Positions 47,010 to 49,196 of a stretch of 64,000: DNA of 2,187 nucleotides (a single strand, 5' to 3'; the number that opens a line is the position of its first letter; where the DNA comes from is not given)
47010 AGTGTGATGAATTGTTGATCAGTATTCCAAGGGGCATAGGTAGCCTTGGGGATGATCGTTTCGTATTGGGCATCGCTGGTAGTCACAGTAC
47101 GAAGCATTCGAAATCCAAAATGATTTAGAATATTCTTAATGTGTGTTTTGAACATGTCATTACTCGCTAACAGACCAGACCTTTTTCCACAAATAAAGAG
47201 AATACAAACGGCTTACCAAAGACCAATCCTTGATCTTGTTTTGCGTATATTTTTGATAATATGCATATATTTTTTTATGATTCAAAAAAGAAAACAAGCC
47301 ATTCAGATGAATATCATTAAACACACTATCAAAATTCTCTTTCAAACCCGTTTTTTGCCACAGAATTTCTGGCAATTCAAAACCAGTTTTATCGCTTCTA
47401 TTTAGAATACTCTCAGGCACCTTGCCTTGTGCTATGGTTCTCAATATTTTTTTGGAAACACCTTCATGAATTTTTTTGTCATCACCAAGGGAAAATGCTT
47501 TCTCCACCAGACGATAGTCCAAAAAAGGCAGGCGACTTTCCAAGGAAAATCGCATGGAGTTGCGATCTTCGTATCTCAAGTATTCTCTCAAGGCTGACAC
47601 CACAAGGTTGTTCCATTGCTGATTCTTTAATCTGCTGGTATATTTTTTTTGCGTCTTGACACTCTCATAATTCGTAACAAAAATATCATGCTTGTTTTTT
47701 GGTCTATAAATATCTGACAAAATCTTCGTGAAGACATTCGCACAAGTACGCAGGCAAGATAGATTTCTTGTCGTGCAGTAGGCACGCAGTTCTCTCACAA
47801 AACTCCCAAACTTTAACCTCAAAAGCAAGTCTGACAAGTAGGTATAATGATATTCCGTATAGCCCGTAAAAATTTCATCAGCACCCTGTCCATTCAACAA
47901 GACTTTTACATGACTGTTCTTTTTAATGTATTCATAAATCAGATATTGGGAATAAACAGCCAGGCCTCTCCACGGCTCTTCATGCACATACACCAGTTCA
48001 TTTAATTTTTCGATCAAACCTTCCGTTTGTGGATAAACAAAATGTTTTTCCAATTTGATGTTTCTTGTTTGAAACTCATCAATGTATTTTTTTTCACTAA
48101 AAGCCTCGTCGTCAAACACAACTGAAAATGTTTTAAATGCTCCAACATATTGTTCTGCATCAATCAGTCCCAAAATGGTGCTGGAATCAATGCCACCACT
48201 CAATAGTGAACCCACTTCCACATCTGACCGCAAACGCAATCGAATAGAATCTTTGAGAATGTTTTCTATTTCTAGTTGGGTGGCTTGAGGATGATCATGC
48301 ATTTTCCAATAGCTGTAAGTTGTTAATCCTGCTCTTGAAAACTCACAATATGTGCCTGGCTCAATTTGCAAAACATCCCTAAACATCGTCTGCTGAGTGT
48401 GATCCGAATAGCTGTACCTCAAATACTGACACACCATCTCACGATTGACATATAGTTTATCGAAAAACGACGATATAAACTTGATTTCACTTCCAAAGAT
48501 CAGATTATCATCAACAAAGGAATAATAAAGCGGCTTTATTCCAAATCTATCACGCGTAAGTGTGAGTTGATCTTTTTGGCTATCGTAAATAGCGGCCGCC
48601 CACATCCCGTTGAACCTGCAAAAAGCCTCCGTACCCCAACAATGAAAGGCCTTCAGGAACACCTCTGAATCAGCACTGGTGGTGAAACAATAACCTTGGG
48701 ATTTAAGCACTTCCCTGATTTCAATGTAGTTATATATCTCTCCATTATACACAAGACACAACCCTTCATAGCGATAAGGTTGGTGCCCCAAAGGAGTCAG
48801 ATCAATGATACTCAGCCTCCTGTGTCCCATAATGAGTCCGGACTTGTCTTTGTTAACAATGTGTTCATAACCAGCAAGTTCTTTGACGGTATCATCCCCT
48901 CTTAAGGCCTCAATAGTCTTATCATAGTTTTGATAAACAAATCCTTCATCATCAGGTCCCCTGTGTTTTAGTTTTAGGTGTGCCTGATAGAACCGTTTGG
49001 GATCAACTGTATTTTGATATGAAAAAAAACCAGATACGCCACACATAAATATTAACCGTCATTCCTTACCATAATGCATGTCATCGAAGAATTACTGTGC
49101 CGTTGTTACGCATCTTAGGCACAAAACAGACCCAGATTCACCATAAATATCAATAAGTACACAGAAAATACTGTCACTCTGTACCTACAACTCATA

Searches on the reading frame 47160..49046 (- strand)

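Call 36: search_protein_families(library=pfam, proteins=[window:47160-49046:-], max_evalue=0.00001)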
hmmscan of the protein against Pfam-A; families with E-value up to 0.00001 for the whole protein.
window:47160-49046:- (628 aa): 3 families
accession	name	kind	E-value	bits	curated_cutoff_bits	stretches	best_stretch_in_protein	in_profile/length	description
PF00733.27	Asn_synthase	-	7.1e-62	210.5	21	1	260-620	2-352/354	Asparagine synthase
PF13537.11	GATase_7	-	3.8e-38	130.7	25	1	75-191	1-121/123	Glutamine amidotransferase domain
PF13522.11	GATase_6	-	3.4e-37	127.8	27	1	68-187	11-130/130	Glutamine amidotransferase domain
